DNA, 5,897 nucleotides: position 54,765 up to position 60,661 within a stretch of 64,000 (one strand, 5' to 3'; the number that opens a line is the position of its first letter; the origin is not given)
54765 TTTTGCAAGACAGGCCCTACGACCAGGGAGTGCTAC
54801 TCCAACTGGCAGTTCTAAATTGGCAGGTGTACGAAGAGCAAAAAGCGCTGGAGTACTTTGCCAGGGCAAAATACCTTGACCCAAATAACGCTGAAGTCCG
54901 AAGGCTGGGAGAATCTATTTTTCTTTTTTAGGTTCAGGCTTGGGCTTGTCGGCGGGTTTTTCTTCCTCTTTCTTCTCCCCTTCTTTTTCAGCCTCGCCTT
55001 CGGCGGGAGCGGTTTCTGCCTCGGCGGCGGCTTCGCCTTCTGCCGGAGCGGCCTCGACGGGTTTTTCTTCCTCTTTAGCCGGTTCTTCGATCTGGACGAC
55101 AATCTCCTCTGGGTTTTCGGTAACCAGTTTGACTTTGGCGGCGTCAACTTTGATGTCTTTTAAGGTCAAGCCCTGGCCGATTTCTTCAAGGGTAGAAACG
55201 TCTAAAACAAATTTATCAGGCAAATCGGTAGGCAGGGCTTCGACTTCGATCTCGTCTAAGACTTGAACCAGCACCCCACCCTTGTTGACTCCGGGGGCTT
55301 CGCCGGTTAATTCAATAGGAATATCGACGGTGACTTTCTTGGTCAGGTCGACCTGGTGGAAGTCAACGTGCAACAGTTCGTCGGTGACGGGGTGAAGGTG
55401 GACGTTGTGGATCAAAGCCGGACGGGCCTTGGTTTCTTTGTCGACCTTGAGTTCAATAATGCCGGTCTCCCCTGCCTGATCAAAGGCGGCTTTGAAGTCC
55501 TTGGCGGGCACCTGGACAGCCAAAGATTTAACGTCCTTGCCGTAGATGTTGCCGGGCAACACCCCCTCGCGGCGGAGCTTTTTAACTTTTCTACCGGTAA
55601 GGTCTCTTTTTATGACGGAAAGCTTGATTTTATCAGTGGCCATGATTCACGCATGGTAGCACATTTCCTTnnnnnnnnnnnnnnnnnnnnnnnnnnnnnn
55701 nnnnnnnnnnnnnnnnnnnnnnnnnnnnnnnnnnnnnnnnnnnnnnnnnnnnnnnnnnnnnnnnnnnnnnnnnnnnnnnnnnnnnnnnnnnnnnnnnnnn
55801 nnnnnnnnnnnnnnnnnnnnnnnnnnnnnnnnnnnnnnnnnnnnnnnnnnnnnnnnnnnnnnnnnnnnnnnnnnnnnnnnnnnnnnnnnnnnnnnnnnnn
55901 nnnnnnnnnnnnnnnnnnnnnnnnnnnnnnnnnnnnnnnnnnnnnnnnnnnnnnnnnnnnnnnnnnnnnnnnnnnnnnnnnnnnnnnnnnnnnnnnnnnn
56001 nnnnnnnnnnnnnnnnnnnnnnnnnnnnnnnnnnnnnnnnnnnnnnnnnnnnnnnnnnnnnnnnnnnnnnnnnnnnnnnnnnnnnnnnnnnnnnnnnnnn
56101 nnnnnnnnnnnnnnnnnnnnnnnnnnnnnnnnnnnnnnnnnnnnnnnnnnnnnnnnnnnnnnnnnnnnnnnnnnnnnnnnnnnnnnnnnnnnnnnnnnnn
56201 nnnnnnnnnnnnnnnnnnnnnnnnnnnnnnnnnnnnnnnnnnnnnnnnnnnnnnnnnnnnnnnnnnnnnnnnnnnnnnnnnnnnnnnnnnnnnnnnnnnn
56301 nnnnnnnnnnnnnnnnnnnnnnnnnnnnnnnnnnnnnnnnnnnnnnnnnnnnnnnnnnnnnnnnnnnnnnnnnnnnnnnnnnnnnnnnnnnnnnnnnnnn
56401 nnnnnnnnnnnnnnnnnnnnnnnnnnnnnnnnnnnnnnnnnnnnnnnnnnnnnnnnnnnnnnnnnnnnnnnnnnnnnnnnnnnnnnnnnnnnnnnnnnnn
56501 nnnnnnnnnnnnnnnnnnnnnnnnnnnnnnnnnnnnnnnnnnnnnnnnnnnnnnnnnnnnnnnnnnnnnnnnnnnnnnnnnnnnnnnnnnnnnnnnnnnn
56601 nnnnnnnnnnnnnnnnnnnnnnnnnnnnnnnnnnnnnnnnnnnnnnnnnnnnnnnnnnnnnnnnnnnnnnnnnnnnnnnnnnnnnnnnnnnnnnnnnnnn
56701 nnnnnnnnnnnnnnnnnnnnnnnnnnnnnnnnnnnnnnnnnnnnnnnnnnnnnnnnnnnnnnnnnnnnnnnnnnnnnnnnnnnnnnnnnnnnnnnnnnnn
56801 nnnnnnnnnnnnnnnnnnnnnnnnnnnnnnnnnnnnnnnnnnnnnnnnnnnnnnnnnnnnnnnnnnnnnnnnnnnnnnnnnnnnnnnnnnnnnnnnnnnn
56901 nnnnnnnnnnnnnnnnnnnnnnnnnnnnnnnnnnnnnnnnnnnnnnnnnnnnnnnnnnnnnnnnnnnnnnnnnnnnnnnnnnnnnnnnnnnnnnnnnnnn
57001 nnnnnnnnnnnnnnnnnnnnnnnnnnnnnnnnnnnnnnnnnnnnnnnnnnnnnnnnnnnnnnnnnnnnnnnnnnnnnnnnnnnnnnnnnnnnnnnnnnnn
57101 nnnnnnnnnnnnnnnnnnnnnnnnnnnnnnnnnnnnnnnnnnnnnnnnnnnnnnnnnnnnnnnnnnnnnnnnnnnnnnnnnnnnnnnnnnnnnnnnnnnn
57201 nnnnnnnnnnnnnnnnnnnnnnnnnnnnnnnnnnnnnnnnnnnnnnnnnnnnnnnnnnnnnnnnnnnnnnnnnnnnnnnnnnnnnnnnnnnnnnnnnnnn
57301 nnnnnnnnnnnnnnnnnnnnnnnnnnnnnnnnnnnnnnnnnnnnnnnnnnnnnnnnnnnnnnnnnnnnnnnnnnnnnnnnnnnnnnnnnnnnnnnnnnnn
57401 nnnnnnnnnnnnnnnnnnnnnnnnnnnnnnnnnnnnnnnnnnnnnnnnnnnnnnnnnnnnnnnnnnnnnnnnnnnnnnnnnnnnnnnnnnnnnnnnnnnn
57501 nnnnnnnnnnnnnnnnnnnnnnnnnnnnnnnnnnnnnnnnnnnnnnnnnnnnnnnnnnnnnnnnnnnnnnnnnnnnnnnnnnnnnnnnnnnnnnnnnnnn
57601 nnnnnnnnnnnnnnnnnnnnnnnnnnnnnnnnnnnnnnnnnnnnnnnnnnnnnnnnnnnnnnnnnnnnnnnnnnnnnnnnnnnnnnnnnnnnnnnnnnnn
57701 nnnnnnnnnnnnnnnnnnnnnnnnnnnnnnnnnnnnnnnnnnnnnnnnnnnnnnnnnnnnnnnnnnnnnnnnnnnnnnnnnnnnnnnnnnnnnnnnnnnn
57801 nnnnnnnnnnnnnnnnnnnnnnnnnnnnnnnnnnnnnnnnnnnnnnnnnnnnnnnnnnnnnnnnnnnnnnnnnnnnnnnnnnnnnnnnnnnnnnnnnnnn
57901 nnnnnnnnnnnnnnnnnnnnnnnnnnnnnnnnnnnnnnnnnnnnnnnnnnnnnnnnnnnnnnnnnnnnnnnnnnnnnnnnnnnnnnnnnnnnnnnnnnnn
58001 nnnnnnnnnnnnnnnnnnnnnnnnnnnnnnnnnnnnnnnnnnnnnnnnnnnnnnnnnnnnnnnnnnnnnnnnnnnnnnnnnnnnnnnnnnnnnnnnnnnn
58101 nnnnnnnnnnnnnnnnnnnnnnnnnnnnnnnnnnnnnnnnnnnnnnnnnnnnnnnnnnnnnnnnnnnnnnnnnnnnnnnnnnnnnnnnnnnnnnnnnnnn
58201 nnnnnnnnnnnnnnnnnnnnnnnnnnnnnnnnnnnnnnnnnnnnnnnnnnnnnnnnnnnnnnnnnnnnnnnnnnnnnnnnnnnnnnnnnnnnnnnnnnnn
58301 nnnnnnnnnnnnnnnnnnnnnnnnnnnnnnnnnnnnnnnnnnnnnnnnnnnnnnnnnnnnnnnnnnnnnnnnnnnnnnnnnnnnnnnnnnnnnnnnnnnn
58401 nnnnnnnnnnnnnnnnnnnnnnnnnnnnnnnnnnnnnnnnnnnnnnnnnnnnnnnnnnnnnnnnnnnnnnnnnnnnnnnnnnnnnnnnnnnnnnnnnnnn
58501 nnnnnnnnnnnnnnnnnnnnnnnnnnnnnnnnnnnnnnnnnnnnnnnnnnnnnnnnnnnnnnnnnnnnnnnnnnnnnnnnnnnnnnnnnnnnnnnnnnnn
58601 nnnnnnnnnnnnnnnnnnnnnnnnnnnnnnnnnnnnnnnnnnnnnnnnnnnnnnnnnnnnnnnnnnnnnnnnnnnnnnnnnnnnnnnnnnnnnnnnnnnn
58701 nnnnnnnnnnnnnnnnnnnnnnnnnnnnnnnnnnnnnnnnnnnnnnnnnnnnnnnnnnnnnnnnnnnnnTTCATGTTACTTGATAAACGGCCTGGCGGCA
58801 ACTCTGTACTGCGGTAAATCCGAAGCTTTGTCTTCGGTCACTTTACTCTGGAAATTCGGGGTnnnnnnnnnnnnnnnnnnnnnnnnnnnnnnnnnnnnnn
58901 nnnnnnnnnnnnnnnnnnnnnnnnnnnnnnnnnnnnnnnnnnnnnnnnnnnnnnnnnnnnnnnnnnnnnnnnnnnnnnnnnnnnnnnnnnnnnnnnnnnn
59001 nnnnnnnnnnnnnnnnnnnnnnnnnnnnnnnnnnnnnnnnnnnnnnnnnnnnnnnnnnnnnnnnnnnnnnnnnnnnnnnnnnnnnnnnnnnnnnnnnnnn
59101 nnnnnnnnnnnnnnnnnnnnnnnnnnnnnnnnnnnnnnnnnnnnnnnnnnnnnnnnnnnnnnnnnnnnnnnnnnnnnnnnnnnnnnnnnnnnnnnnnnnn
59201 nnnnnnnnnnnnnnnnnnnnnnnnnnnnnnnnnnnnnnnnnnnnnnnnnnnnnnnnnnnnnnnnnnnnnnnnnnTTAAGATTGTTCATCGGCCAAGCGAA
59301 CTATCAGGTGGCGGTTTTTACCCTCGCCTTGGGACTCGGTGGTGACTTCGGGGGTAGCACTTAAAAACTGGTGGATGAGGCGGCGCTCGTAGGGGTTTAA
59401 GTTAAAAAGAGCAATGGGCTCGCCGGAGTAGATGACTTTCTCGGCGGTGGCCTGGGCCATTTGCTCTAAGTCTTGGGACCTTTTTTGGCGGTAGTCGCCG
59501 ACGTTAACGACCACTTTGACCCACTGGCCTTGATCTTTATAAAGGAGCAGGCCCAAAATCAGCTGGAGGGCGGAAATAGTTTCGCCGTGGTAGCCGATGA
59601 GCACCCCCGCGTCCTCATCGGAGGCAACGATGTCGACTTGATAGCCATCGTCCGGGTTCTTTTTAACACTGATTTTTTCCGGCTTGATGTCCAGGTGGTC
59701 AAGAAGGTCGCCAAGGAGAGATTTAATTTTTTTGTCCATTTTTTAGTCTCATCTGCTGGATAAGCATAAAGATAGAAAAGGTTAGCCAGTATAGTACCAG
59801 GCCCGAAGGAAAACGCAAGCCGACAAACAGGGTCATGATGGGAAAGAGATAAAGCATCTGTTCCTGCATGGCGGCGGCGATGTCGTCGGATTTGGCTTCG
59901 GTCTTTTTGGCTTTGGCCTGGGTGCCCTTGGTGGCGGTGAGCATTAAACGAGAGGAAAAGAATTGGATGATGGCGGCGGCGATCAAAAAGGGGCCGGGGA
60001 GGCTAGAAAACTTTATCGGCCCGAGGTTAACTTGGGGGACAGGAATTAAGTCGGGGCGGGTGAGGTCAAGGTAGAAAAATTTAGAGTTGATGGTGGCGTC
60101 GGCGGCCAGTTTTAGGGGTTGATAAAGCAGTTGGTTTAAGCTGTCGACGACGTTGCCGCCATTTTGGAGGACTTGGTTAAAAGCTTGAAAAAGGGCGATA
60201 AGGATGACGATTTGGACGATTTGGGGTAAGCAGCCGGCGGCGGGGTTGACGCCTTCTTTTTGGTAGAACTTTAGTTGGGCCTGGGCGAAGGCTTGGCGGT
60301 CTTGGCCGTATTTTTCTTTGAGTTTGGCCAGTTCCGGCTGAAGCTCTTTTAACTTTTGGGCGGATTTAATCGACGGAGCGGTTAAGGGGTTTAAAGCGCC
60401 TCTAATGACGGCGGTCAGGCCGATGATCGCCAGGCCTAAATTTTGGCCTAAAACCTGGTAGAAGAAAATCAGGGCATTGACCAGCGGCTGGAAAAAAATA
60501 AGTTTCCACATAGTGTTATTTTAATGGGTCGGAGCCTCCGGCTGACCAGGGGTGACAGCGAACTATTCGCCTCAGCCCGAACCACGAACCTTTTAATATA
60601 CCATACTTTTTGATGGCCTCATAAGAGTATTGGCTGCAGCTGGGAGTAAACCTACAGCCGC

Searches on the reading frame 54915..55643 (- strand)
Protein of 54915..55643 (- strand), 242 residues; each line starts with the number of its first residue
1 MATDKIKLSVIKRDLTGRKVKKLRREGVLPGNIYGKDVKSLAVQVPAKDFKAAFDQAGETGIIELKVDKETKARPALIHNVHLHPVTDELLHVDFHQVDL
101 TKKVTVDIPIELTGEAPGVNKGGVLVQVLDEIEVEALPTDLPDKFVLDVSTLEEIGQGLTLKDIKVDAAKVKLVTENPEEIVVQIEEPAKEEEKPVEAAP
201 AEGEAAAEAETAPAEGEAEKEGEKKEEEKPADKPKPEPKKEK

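Call 21: search_protein_families(library=pfam, proteins=[window:54915-55643:-], max_evalue=0.001)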
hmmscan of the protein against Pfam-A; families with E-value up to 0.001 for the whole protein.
window:54915-55643:- (242 aa): 2 families
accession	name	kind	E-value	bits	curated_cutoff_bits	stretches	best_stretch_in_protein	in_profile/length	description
PF14693.11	Ribosomal_TL5_C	-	5.9e-23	81.5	27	1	103-188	1-83/84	Ribosomal protein TL5, C-terminal domain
PF01386.24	Ribosomal_L25p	-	2.5e-21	76.4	23.6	1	8-95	1-82/82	Ribosomal L25p family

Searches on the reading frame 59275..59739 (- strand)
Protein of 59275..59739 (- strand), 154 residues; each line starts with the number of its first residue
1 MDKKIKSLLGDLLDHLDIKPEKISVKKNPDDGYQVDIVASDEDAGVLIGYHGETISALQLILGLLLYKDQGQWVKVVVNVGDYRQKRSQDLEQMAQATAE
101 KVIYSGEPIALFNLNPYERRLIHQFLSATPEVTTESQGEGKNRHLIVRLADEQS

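Call 21: search_protein_families(library=pfam, proteins=[window:59275-59739:-], max_evalue=0.001)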
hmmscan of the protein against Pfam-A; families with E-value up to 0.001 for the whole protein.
window:59275-59739:- (154 aa): 2 families
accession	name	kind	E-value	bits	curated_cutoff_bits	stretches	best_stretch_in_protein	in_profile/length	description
PF01424.28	R3H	-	9.8e-16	58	26.8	1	90-148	2-59/60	R3H domain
PF13083.13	KH_KhpA-B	-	7.9e-12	45.4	32.1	1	7-76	2-71/73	KhpA/KhpB, KH domain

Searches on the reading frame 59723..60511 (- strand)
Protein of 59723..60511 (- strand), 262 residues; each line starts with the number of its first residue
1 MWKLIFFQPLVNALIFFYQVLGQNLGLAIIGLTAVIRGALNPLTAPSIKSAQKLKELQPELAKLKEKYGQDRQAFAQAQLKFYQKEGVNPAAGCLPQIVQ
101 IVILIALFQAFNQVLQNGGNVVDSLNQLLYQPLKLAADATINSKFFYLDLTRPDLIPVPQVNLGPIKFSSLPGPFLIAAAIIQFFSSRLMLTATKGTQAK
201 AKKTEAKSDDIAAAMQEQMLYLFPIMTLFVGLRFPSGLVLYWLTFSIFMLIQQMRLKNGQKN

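Call 21: search_protein_families(library=pfam, proteins=[window:59723-60511:-], max_evalue=0.001)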
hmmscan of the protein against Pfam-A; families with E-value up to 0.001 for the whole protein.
window:59723-60511:- (262 aa): 1 family
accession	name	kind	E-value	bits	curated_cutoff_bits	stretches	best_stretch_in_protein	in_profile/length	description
PF02096.25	60KD_IMP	-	2.2e-47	161.5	35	1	26-256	2-161/163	60Kd inner membrane protein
